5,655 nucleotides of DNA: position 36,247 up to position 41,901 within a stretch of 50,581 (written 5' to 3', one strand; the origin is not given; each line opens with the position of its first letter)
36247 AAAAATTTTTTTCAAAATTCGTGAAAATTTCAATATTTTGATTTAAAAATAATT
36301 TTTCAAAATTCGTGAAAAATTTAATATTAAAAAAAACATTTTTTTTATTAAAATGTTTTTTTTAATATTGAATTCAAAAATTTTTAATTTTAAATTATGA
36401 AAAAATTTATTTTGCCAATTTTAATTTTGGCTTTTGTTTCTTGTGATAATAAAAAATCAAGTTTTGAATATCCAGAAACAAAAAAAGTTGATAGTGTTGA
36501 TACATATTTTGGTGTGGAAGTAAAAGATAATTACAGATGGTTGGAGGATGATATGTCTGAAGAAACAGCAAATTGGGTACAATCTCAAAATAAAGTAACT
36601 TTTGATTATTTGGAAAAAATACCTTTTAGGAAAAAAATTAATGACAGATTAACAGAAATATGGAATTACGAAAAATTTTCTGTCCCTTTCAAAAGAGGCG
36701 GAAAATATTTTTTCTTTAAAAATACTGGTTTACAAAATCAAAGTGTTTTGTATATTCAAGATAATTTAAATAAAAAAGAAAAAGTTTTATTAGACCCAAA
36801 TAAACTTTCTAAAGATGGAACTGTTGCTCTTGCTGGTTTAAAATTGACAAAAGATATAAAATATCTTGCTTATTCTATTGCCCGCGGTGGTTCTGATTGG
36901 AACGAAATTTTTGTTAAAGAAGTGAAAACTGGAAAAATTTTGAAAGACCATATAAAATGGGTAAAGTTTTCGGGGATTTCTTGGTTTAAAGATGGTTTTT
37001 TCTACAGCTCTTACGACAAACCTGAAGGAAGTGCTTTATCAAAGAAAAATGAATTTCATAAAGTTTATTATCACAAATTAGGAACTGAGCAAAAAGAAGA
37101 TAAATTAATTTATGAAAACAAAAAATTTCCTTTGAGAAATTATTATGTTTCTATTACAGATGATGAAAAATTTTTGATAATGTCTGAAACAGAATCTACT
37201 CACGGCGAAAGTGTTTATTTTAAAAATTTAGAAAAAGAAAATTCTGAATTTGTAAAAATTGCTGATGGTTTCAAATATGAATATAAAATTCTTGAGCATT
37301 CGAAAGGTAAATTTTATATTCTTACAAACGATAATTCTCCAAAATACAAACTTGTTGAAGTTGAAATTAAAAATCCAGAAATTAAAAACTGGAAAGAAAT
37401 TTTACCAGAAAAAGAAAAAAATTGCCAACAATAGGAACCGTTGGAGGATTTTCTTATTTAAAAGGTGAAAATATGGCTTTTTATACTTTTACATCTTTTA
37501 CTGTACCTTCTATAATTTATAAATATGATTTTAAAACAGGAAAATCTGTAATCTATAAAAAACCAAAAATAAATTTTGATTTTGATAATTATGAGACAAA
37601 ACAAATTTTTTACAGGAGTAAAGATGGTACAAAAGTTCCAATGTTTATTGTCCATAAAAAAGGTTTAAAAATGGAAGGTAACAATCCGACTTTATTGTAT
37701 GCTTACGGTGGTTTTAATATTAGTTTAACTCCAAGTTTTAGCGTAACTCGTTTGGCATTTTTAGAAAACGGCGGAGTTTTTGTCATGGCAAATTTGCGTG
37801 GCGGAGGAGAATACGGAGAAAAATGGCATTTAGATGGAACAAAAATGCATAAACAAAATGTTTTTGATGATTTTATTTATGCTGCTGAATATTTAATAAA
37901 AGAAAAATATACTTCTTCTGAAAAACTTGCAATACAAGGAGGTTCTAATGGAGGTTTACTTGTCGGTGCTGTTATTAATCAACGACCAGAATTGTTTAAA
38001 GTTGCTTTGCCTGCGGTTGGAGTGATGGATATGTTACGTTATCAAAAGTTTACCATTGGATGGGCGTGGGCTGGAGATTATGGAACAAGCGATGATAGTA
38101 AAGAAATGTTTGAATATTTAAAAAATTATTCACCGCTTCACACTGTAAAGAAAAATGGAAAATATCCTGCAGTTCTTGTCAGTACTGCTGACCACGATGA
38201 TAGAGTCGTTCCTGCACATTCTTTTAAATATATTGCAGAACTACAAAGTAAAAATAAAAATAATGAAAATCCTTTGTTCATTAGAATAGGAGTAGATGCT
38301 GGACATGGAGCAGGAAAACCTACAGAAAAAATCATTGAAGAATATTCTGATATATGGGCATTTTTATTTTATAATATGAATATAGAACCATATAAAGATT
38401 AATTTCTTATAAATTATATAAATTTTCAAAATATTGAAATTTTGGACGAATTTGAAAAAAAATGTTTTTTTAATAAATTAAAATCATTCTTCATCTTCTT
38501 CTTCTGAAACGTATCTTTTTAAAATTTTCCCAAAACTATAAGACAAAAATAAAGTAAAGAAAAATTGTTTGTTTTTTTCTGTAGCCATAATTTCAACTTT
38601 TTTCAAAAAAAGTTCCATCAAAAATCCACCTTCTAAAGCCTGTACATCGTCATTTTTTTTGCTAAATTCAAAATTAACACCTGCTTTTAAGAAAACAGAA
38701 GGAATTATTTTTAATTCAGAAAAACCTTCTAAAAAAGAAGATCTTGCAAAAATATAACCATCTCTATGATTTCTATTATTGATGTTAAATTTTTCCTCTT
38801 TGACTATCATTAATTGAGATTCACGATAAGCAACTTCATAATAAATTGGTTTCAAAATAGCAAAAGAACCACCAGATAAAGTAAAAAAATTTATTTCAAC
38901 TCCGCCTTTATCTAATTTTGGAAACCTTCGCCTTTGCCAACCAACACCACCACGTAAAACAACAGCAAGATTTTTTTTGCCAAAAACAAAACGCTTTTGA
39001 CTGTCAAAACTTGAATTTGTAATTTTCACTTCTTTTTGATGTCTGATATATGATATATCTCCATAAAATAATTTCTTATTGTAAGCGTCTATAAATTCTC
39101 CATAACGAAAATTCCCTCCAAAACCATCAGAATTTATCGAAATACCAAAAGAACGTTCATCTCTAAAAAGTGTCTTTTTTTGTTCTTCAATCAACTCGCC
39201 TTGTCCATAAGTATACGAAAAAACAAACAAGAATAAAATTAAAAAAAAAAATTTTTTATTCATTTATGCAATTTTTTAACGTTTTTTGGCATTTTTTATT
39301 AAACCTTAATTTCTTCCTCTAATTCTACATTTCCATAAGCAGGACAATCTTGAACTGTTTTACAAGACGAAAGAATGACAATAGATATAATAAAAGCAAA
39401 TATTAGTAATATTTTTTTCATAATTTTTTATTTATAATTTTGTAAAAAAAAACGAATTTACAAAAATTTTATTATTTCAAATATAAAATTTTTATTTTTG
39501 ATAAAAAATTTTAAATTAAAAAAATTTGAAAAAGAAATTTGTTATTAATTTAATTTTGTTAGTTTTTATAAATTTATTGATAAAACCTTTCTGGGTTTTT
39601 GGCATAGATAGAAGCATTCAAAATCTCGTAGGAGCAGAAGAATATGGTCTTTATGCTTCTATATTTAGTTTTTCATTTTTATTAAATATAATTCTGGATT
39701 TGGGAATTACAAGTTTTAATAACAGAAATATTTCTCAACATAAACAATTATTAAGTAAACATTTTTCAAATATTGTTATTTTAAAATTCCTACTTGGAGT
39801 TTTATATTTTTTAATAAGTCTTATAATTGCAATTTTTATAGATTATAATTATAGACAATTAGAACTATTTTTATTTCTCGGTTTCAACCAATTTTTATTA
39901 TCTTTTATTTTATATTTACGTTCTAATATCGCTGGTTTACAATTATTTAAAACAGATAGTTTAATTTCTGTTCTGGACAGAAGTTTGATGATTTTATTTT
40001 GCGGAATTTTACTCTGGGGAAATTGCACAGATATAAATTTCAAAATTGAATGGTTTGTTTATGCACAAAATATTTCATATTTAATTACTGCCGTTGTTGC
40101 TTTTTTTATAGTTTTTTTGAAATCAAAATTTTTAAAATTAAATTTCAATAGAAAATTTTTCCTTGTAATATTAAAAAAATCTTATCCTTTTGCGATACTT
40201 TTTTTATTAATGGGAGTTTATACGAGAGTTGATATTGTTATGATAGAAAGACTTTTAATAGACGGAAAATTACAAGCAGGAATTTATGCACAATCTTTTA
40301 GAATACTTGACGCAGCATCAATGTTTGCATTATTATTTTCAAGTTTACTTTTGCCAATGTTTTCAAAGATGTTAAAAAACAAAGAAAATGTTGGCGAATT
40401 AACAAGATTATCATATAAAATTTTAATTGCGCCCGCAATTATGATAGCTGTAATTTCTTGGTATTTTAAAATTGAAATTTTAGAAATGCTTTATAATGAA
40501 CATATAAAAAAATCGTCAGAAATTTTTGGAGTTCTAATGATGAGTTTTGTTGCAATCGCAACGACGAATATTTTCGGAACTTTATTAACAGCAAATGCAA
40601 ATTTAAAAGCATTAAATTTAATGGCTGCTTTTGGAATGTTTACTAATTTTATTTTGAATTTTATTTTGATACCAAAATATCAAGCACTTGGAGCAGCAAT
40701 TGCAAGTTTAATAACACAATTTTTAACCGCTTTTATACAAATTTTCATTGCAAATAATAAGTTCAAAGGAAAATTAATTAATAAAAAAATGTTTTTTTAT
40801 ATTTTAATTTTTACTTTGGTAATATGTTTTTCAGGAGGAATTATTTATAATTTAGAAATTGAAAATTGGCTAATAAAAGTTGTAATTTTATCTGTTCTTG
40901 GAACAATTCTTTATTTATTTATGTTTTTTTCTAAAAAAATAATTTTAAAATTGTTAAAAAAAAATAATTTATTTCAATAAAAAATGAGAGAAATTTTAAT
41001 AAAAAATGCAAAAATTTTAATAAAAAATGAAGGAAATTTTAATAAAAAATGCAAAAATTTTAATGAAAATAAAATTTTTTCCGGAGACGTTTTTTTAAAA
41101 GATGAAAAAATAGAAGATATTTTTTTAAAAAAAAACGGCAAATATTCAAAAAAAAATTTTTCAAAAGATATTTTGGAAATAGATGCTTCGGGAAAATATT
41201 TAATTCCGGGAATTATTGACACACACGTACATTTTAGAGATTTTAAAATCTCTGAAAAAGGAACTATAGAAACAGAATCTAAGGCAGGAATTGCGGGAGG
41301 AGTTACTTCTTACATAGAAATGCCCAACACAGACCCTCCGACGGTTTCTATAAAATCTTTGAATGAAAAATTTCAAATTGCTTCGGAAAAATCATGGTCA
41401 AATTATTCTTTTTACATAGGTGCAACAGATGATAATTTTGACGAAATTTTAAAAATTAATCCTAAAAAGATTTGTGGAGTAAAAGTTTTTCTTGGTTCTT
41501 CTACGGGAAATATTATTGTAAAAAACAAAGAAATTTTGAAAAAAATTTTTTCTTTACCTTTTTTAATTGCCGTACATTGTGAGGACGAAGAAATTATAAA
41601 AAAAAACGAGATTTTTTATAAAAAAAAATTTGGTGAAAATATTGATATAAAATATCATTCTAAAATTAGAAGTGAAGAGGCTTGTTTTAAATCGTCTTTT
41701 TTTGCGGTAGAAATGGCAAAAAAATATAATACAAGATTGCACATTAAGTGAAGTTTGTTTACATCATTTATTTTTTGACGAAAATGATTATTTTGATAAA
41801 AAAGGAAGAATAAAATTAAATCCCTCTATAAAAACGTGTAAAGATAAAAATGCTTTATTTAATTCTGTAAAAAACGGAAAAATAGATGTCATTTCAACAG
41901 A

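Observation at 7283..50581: One short repeat family fills almost every intergenic gap, with the G/C core homogenised per array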

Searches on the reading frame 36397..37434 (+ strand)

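Call 33: search_protein_families(library=pfam, proteins=[window:36397-37434:+], max_evalue=0.00001)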
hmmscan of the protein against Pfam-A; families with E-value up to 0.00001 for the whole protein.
window:36397-37434:+ (345 aa): 1 family
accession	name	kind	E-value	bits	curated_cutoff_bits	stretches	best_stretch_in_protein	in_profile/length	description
PF02897.21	Peptidase_S9_N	-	1.9e-106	356.7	24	1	26-342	1-326/414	Prolyl oligopeptidase, N-terminal beta-propeller domain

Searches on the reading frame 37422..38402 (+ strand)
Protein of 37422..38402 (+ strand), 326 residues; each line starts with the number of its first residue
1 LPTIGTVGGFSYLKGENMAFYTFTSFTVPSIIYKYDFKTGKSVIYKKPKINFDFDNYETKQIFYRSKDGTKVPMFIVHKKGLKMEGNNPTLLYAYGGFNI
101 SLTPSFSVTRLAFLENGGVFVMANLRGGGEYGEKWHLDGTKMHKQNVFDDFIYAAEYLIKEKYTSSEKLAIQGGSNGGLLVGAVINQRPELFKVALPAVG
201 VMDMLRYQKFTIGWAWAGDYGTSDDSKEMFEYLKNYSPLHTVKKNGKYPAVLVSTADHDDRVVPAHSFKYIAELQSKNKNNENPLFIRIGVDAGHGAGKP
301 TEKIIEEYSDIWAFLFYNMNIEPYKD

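Call 33: search_protein_families(library=pfam, proteins=[window:37422-38402:+], max_evalue=0.00001)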
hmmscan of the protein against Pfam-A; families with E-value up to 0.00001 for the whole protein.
window:37422-38402:+ (326 aa): 2 families
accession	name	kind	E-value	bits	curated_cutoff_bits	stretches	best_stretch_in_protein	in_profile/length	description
PF00326.27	Peptidase_S9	-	9.6e-65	218.5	22.6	1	104-320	1-211/213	Prolyl oligopeptidase family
PF02897.21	Peptidase_S9_N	-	1.2e-07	31.3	24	1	2-47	368-413/414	Prolyl oligopeptidase, N-terminal beta-propeller domain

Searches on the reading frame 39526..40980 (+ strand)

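Call 33: search_protein_families(library=pfam, proteins=[window:39526-40980:+], max_evalue=0.00001)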
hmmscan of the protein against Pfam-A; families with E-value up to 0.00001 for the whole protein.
window:39526-40980:+ (484 aa): 2 families
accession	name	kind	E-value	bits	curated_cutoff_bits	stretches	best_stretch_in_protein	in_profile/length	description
PF01943.22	Polysacc_synt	-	7.9e-20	71.8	28.2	1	31-282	26-273/274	Polysaccharide biosynthesis protein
PF13440.11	Polysacc_synt_3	-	5.6e-08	32.8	23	1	34-323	5-284/293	Polysaccharide biosynthesis protein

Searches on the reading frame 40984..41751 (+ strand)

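Call 33: search_protein_families(library=pfam, proteins=[window:40984-41751:+], max_evalue=0.00001)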
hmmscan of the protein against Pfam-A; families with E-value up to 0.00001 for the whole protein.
window:40984-41751:+ (255 aa): 1 family
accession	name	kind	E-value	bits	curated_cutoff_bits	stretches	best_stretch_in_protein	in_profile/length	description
PF01979.26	Amidohydro_1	-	2.2e-06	27.6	25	1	72-146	1-83/345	Amidohydrolase family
